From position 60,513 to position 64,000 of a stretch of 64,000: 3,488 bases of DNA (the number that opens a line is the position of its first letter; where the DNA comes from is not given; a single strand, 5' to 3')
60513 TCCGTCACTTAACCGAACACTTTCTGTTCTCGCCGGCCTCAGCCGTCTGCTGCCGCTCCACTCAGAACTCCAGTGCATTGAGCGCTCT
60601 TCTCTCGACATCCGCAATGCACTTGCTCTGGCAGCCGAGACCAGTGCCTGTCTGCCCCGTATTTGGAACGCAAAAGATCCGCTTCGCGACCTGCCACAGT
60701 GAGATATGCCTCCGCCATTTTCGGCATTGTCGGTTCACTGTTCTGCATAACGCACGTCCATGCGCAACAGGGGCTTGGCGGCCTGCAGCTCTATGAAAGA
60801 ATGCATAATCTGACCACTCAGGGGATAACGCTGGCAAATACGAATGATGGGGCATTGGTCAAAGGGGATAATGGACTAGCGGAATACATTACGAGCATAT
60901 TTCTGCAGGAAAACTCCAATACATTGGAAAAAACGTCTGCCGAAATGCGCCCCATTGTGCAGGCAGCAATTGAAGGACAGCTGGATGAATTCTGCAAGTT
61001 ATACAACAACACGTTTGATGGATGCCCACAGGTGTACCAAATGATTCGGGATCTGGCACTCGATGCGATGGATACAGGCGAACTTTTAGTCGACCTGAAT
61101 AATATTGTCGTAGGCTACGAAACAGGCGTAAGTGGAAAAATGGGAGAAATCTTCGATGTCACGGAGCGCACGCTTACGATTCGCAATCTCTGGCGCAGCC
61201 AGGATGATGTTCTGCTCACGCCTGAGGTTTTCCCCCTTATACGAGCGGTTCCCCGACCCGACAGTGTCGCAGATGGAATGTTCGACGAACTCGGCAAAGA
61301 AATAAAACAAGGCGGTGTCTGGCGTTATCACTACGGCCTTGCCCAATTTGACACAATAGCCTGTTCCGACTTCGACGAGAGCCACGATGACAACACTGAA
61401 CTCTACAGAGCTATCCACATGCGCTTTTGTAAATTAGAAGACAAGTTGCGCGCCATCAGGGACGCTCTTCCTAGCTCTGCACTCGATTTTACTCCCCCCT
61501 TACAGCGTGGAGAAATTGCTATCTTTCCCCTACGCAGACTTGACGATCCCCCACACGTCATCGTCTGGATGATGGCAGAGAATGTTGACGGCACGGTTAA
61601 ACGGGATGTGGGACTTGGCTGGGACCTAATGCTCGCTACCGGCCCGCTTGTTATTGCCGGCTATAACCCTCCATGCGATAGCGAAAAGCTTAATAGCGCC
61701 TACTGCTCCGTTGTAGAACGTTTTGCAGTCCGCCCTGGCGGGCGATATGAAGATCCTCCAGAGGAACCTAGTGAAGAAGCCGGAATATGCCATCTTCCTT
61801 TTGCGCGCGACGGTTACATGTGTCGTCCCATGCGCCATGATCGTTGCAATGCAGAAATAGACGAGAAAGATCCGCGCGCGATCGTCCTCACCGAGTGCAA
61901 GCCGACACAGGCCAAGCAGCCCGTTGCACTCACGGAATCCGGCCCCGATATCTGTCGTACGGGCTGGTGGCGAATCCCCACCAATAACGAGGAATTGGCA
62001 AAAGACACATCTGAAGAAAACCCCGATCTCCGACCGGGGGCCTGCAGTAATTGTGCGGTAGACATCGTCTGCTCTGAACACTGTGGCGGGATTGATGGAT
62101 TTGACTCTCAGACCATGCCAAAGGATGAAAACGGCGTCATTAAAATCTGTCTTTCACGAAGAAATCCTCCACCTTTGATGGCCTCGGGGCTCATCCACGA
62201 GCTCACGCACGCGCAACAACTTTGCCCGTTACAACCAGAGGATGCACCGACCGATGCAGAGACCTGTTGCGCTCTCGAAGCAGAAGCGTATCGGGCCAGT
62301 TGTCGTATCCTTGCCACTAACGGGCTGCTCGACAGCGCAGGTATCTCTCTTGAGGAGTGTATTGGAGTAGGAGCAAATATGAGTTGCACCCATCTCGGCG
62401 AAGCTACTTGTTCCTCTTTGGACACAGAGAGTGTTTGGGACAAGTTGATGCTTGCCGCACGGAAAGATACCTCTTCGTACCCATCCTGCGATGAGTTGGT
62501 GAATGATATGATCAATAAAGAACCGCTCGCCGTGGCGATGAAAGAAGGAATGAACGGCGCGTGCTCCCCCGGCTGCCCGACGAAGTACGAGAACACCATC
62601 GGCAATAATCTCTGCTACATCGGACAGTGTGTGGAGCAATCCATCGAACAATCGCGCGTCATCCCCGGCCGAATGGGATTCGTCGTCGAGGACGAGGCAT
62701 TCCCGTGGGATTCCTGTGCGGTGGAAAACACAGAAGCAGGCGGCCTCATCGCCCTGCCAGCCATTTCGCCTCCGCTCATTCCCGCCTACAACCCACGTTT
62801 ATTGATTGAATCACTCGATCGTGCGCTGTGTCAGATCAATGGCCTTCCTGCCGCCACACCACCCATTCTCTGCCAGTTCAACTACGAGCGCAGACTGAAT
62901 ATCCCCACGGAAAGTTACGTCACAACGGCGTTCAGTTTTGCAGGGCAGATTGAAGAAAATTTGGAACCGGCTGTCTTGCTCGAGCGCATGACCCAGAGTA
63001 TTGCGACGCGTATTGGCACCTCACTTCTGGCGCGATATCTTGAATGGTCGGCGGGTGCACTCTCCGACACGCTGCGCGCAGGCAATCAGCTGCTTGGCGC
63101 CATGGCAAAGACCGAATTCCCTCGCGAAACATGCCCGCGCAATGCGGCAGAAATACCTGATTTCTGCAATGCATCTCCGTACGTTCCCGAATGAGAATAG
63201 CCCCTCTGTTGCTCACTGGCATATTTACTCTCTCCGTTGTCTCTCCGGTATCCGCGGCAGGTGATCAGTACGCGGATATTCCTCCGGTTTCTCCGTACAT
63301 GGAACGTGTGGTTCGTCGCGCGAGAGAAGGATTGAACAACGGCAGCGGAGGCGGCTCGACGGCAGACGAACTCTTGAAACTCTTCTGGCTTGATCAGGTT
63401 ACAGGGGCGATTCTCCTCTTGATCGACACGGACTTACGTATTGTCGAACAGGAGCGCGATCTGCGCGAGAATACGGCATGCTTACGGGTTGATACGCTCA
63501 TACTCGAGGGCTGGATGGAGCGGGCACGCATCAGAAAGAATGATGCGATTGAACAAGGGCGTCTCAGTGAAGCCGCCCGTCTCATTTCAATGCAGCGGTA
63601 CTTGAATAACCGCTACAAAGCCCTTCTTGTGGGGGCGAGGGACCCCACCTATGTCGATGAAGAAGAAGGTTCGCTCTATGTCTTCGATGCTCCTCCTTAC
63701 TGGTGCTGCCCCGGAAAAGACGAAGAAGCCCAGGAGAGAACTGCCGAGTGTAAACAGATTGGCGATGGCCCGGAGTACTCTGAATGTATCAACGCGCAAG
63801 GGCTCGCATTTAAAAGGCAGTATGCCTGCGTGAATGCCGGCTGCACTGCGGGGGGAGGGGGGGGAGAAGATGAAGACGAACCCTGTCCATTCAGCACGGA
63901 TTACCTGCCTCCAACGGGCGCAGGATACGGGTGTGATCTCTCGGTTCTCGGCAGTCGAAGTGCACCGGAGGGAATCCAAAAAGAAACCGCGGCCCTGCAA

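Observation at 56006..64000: Five-gene translationally coupled operon of secreted Cys-rich proteins with no recognisable family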

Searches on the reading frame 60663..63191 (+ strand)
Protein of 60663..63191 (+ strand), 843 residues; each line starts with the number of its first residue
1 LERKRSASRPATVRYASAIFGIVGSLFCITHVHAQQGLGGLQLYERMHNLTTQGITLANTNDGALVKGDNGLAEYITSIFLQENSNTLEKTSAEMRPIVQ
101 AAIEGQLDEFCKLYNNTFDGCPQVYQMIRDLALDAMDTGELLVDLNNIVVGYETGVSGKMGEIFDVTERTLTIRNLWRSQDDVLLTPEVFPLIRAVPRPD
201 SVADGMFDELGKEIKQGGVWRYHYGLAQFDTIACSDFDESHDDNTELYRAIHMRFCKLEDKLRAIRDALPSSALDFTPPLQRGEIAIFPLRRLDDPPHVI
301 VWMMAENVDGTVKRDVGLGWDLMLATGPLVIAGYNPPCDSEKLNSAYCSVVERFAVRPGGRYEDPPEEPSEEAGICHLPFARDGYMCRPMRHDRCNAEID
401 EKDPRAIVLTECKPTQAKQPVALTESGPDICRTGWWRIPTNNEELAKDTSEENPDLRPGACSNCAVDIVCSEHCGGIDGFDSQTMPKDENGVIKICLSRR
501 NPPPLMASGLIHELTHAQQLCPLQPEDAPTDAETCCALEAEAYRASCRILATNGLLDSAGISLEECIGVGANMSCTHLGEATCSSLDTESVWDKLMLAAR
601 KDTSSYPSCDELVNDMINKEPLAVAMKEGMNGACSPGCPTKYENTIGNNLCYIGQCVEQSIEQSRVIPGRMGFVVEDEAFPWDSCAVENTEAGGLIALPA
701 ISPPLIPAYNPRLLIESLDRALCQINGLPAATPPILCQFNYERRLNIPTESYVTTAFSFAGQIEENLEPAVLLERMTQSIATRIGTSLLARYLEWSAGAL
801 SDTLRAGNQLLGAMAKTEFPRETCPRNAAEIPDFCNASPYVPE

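Call 5: search_protein_families(library=pfam, proteins=[window:60663-63191:+], max_evalue=1)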
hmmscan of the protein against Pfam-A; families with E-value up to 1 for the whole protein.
window:60663-63191:+ (843 aa): 1 family
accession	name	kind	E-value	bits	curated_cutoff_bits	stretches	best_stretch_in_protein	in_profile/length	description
PF20573.4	DUF6782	-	0.0022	17.7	27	1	494-549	78-137/241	Putative metallopeptidase family (DUF6782)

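Call 6: search_protein_families(library=ncbifam, proteins=[window:60663-63191:+], max_evalue=1)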
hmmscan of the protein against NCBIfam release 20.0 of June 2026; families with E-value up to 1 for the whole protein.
window:60663-63191:+ (843 aa): 0 families

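Call 25: find_homologous_proteins(query=A2)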
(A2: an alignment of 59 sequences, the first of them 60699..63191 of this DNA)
Query A2 (59 sequences) (831 aa, profile of the alignment): 23 proteins with E <= 0.001 among 8000 candidates.
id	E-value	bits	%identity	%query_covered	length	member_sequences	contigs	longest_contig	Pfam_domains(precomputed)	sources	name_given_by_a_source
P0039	5.6e-258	876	58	99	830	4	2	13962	-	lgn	-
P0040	2.1e-255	868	58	99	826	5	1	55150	-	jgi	-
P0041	3.8e-254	864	59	96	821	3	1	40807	-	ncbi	-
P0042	9.0e-253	859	66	100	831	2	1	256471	-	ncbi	ncbi:MAG: hypothetical protein ABIG34_01055 [Candidatus Peregrinibacteria bacterium]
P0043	3.4e-252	857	59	99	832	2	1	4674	-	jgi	-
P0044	4.0e-251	854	59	96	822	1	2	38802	-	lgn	-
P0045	4.2e-251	854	57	100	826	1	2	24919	-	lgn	-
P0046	5.4e-251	853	59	97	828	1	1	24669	-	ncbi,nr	ncbi:MAG: hypothetical protein Q7S29_01665 [Candidatus Peribacter sp.]|nr:hypothetical protein [Cand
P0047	8.4e-251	853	67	99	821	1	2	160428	-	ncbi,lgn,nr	ncbi:MAG: hypothetical protein PHX87_00380 [Candidatus Peribacteraceae bacterium]|nr:hypothetical pr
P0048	1.1e-250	852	59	99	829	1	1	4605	-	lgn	-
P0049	4.1e-250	850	58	99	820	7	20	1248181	-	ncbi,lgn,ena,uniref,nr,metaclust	ncbi:MAG: hypothetical protein PeribacterA2_1005 [Candidatus Peribacter riflensis]|uniref:Uncharacte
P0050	4.2e-249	847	57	97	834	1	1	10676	-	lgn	-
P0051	5.5e-248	843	57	100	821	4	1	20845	-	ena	-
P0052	6.9e-246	836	69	99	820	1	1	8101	-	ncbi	ncbi:MAG: hypothetical protein V1876_00405 [Candidatus Peregrinibacteria bacterium]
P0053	1.3e-244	832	57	98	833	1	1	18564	-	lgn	-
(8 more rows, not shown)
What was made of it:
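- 60699..63194 (+): g4, 831 aa (GTG start overlapping the g3 stop). Signal peptide (…HVHA|QQ) and 22 conserved Cys. Peribacter riflensis PeribacterA2_1005 (call 25).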

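Call 26: search_solved_structures(query=A2, max_evalue=1, show_alignments=2)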
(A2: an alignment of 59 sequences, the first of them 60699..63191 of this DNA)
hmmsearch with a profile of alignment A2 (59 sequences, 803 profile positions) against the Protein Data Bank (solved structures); distinct sequences matched with E-value up to 1: 1.
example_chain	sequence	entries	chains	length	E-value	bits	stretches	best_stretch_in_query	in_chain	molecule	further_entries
2dnx_A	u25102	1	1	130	0.64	11.3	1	717-790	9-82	Syntaxin-12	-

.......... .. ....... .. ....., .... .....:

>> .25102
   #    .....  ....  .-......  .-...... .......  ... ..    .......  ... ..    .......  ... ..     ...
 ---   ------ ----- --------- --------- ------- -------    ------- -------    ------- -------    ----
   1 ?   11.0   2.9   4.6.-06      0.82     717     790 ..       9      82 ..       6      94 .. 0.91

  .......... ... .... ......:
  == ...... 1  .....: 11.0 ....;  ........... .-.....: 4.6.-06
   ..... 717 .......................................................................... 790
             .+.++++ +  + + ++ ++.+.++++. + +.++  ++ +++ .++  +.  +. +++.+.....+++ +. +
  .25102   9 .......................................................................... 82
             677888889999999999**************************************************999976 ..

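Call 50: predict_structure(alignment_id=A3)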
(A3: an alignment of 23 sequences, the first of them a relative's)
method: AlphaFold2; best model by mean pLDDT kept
length: 831 residues; sequences in the alignment: 23
mean_pLDDT: 55.6   pTM: 0.34
mean pLDDT of the five models: 55.6, 51.6, 50.4, 50.1, 49.9
residues with pLDDT >= 90: 1; 70-90: 271; 50-70: 179; < 50: 380
segments of 3 or more residues with pLDDT < 50: 1-3, 19-33, 49-56, 132-178, 211-215, 229-231, 309-317, 346-440, 622-733, 735-737, 745-747, 756-782, 784-788, 805-831
pLDDT, mean of each block of 10 residues (from residue 1): 55 51 43 52 52 50 73 63 78 77 65 76 61 42 34 30 27 36 75 85 62 48 54 57 76 87 82 73 68 81 67 44 56 61 50 43 37 35 33 26 29 32 34 35 61 83 65 82 85 87 83 67 82 84 87 87 81 83 86 83 76 69 42 28 31 29 29 30 25 29 39 31 34 46 49 46 40 38 48 55 48 37 42 32
secondary structure, 60 per line:
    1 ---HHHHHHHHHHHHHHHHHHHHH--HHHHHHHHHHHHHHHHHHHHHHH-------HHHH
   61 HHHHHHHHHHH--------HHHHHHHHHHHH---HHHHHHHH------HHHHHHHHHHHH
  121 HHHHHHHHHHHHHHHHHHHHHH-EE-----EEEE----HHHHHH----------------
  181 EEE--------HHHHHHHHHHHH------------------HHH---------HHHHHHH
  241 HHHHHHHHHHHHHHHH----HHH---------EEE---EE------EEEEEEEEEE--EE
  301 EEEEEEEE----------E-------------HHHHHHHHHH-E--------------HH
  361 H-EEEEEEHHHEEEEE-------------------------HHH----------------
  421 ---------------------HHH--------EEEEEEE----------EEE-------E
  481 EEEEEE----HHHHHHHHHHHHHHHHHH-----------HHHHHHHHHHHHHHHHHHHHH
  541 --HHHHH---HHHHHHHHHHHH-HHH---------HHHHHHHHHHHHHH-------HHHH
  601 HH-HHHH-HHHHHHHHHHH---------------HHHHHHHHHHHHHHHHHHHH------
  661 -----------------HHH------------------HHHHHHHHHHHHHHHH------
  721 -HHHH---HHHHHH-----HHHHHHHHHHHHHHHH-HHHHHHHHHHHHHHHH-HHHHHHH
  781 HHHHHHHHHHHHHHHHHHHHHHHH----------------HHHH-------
elements in order (helices of 4 or more, strands of 3 or more residues): H4-24 H27-49 H57-71 H80-91 H95-102 H109-142 E151-154 H159-164 E181-183 H192-203 H234-256 E273-275 E287-296 E299-308 H333-342 E363-368 E372-376 E453-459 E470-472 E480-486 H491-508 H520-540 H543-547 H551-562 H576-589 H597-602 H604-607 H609-619 H635-654 H699-714 H722-725 H729-734 H740-755 H757-772 H774-804 H821-824
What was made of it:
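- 62019..62558 (+): g4 aa 441-620: divergent zincin-like module. HELTH is at aa 500-504 (nt 62196-62210) and the putative third ligand is Glu527. AF2 pLDDT is mostly 80-87 here (call 50).
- On Zincin metallopeptidase (Pfam M76 / DUF6782 type), g4 module: The module is modelled at pLDDT mostly 80-87 (call 50), but the whole-chain Foldseek search gave no hit below E 0.7.
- The g4 model is poor (pLDDT 55.6, call 50), and g2, g3 and g5 were not modelled.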

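Call 53: fold_search(model_id=the predicted structure, library=pdb)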
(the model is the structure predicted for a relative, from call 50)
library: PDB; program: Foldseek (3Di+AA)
matches with E <= 10: 211; with E <= 0.001: 0
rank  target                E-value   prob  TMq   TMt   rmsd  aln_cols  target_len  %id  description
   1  8f5y_B                7.0e-01  0.06  0.06  0.15  21.4       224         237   12  Crystal structure of pregnane X receptor ligand binding domain complexed with JQ1 (released 2024-02-21)
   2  1zro_A                7.4e-01  0.05  0.06  0.07  18.8       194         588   15  Crystal structure of EBA-175 Region II (RII) crystallized in the presence of (alpha)2,3-sialyllactose (released 2005-08-09)
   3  9dbj_A                1.2e+00  0.05  0.07  0.18  17.0       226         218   13  Structure of Hailong HalB R164A mutant with non-hydrolyzable dATP (released 2025-05-07)
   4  2a3k                  1.3e+00  0.04  0.05  0.12  14.2       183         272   10  Crystal Structure of the Human Protein Tyrosine Phosphatase, PTPN7 (HePTP, Hematopoietic Protein Tyrosine Phosphatase) (released 2005-07-19)
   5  4gfu_A                1.4e+00  0.14  0.04  0.13  15.6        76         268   12  PTPN18 in complex with HER2-pY1248 phosphor-peptides (released 2013-08-07)
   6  2qnv                  1.5e+00  0.04  0.06  0.14  21.3       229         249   10  Crystal Structure of the Pregnane X Receptor bound to Colupulone (released 2008-07-29)
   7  7xyo_B                1.7e+00  0.07  0.08  0.13  22.5       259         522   13  Crystal Structure of a M61 aminopeptidase family member from Myxococcus fulvus (released 2023-06-07)
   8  9dbj_D                1.8e+00  0.08  0.08  0.21  15.8       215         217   11  Structure of Hailong HalB R164A mutant with non-hydrolyzable dATP (released 2025-05-07)
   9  7vg4_B                2.0e+00  0.04  0.05  0.13  16.9       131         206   14  10,5-methenyltetrahydrofolate cyclohydrolase from Methylobacterium extorquens AM1 strain (released 2022-07-06)
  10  9dbh_B                2.1e+00  0.04  0.07  0.19  16.5       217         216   10  Structure of Hailong HalB in complex with oligodeoxyadenylate (released 2025-05-07)
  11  5gie_A                2.1e+00  0.03  0.06  0.13  17.0       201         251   14  Crystal structure of VDR in complex with DLAM-4P (P21 form) (released 2016-12-07)
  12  4efk_A                2.2e+00  0.10  0.04  0.10   8.2        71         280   18  Pantothenate synthetase in complex with N,N-DIMETHYLTHIOPHENE-3-SULFONAMIDE (released 2013-03-13)
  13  6z3e                  2.2e+00  0.02  0.06  0.12  16.2       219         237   10  Crystal structure of GDP-bound human GIMAP5, amino acid residues 1-276 (released 2021-12-01)
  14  2a88                  2.4e+00  0.10  0.04  0.11   7.9        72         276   18  Crystal structure of A Pantothenate synthetase, apo enzyme in C2 space group (released 2006-02-21)
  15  6awl_A                2.4e+00  0.07  0.08  0.21  12.8       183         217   10  Crystal structure of human Coq9 (released 2019-02-06)
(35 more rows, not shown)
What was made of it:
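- On Zincin metallopeptidase (Pfam M76 / DUF6782 type), g4 module: An M61 aminopeptidase appears at E 1.7 (call 53).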

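Call 61: find_encoding_contigs(protein=P0049, flank=9000, max_places=2)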
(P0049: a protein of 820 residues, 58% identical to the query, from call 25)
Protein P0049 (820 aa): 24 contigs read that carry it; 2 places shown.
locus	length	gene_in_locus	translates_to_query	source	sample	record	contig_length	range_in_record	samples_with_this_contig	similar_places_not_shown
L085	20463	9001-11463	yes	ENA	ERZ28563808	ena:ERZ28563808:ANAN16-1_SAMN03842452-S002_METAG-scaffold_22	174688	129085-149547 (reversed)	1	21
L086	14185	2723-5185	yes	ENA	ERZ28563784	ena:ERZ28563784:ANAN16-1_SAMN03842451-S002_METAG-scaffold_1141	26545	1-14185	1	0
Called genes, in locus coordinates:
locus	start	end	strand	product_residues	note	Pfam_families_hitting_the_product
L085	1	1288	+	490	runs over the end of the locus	PF00749:tRNA-synt_1c, PF19269:Anticodon_2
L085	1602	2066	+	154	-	-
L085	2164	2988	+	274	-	PF01565:FAD_binding_4, PF02873:MurB_C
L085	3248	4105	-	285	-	PF00436:SSB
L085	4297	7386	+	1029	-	-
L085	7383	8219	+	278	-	-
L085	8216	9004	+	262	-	-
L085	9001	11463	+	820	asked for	-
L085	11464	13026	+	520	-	-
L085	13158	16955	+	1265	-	PF02811:PHP, PF07733:DNA_pol3_alpha, PF17657:DNA_pol3_finger, PF14579:HHH_6, PF01336:tRNA_anti-codon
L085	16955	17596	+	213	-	PF01300:Sua5_yciO_yrdC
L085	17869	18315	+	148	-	PF22811:Zn_ribbon_NrdR, PF03477:ATP-cone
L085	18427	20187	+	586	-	PF01336:tRNA_anti-codon, PF00152:tRNA-synt_2, PF02938:GAD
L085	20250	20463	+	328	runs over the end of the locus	-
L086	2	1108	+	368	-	?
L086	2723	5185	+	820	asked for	-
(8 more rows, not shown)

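Call 72: search_protein_families(library=phrogs, proteins=[window:60699-63191:+], max_evalue=0.1)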
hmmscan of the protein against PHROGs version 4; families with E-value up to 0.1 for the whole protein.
window:60699-63191:+ (831 aa): 0 families

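Call 73: search_protein_families(library=padloc, proteins=[window:60699-63191:+], max_evalue=0.1)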
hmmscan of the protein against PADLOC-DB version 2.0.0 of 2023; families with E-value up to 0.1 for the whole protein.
window:60699-63191:+ (831 aa): 0 families

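Call 85: find_related_loci(query=A2, collection=viral_contigs, flank=5000)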
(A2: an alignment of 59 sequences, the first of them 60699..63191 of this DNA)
Query A2 (831 aa) in viral_contigs; peptide patterns used: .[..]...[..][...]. (x = any residue, [..] = any of these).
59 stretches matched a pattern, but none encodes a relative of the query by tblastn (E <= 1e-3).

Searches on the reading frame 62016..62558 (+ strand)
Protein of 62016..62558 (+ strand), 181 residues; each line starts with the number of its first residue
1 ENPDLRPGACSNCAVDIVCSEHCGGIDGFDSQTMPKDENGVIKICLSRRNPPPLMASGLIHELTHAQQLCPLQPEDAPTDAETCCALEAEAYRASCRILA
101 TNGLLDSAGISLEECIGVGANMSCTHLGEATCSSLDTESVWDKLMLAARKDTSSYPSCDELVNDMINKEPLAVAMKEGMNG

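Call 65: search_protein_families(library=pfam, alignment_id=A7, max_evalue=10)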
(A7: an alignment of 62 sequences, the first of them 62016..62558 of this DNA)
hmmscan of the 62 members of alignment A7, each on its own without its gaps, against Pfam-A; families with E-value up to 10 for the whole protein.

A. member 1, window:62016-62558:+ (181 aa): 2 families
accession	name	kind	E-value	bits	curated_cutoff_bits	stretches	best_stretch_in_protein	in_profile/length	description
PF20573.4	DUF6782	-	0.00033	20.4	27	1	43-98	78-137/241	Putative metallopeptidase family (DUF6782)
PF09768.15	Peptidase_M76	-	0.041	14.1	25.2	1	19-126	37-141/170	Peptidase M76 family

B. families by the number of members that match (of 62 scanned): 24 families
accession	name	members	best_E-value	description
PF09768.15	Peptidase_M76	12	5.5e-05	Peptidase M76 family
PF20573.4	DUF6782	8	6.6e-05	Putative metallopeptidase family (DUF6782)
PF14891.12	Peptidase_M91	7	0.014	Effector protein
PF13699.11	eCIS_core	4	0.0025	eCIS core domain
PF18894.6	PhageMetallopep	2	0.019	Putative phage metallopeptidase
PF01753.24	zf-MYND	2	0.019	MYND finger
PF01863.23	YgjP-like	2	0.041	YgjP-like, metallopeptidase domain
PF18884.5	TSP3_bac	1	7.4e-06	Bacterial TSP3 repeat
PF18304.6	SabA_adhesion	1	0.0072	SabA N-terminal extracellular adhesion domain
PF03589.19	Antiterm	1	0.014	Antitermination protein Q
PF24275.1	NttA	1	0.027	T2SS substrate NttA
PF13824.12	zf-Mss51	1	0.037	Zinc-finger of mitochondrial splicing suppressor 51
PF16126.11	DUF4838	1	0.052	Domain of unknown function (DUF4838)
PF20344.3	DUF6639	1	0.052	Family of unknown function (DUF6639)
PF15606.11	Ntox34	1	0.066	Bacterial toxin 34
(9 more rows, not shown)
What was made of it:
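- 62019..62558 (+): Sub-threshold Pfam hits across orthologues are led by HExxH metallopeptidase families: M76 in 12 of 62, DUF6782 in 8, M91 in 7, eCIS_core in 4 (call 65).
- M76 is the most frequent sub-threshold hit for the g4 module (12 of 62, call 65). There is a zincin-like module, as in secreted effector peptidases such as M91 (call 65).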

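Call 66: search_solved_structures(query=A7, max_evalue=10, show_alignments=3)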
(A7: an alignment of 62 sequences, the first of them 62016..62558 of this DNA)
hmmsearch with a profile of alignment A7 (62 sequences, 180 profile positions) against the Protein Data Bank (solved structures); distinct sequences matched with E-value up to 10: 0.

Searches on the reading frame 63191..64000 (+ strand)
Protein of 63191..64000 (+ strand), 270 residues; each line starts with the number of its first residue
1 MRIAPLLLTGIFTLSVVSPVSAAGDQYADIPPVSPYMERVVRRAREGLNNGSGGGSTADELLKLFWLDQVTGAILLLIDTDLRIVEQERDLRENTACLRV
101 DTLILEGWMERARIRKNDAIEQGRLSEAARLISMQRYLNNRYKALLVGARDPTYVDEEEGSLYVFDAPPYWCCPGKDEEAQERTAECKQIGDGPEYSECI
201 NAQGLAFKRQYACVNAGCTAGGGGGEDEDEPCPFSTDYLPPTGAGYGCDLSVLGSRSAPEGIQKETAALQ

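Call 5: search_protein_families(library=pfam, proteins=[window:63191-64000:+], max_evalue=1)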
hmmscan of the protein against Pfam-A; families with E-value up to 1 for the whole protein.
window:63191-64000:+ (270 aa): 0 families

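Call 6: search_protein_families(library=ncbifam, proteins=[window:63191-64000:+], max_evalue=1)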
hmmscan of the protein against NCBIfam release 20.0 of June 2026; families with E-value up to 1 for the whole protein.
window:63191-64000:+ (270 aa): 1 family
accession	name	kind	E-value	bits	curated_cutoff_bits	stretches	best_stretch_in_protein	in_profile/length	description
NF008543.0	PRK11466.1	equivalog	0.1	10.4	982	1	68-134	183-245/914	TMAO reductase system sensor histidine kinase/response regulator TorS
